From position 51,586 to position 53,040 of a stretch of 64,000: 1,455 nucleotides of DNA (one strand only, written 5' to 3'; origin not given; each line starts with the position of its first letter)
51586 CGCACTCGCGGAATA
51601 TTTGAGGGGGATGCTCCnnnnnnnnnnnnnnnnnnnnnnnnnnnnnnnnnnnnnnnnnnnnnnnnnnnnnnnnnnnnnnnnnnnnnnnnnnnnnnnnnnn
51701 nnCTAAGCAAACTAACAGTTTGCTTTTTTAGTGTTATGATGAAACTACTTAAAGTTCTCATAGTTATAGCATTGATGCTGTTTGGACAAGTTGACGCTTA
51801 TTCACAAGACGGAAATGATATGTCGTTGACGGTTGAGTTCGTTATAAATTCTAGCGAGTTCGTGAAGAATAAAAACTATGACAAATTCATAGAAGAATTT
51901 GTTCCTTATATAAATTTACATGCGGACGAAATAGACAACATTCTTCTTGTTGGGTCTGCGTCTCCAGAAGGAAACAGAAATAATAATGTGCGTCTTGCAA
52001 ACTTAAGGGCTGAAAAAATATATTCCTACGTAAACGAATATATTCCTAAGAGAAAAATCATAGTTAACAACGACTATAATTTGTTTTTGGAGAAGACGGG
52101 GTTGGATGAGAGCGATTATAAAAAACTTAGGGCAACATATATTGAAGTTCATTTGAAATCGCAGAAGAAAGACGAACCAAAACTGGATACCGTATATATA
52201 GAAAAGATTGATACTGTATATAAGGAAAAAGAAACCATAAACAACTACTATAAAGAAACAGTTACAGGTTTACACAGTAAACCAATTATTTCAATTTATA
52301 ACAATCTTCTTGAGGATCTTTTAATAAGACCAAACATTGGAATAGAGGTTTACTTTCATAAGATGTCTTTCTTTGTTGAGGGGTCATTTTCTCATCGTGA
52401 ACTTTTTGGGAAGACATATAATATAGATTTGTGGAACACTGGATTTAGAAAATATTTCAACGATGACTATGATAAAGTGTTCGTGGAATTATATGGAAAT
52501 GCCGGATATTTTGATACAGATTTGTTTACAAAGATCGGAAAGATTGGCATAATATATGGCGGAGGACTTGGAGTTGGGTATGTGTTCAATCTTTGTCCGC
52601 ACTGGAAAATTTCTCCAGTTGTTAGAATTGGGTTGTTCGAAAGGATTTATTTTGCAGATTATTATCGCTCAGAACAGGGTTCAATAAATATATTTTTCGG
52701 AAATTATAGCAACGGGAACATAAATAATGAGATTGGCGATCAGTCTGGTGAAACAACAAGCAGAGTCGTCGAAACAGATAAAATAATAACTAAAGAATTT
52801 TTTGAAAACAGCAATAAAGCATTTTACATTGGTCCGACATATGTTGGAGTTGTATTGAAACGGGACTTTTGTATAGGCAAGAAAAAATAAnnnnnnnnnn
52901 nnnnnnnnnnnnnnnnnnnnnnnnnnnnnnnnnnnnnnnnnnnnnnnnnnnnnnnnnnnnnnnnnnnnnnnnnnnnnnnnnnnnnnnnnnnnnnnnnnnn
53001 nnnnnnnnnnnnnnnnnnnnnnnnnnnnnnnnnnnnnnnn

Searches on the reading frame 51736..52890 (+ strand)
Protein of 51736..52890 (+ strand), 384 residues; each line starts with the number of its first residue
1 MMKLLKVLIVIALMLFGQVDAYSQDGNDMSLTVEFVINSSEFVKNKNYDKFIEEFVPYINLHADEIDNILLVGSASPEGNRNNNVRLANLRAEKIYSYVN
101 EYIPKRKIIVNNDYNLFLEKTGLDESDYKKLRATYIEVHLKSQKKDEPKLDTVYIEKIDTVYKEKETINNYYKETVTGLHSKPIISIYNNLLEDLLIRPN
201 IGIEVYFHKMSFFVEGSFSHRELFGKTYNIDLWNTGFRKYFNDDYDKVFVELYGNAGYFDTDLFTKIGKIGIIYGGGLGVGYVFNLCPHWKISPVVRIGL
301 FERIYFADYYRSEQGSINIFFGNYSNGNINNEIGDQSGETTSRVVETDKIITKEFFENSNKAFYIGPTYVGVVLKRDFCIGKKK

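Call 71: search_protein_families(library=pfam, proteins=[window:51736-52890:+], max_evalue=0.001)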
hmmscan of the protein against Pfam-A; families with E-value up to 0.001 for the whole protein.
window:51736-52890:+ (384 aa): 2 families
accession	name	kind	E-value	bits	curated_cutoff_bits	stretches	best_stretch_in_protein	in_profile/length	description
PF12099.14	DUF3575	-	1.2e-11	44.7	21.1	1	185-312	18-149/177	Protein of unknown function (DUF3575)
PF00691.25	OmpA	-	0.00056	20.6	27.2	0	35-110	2-76/98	OmpA family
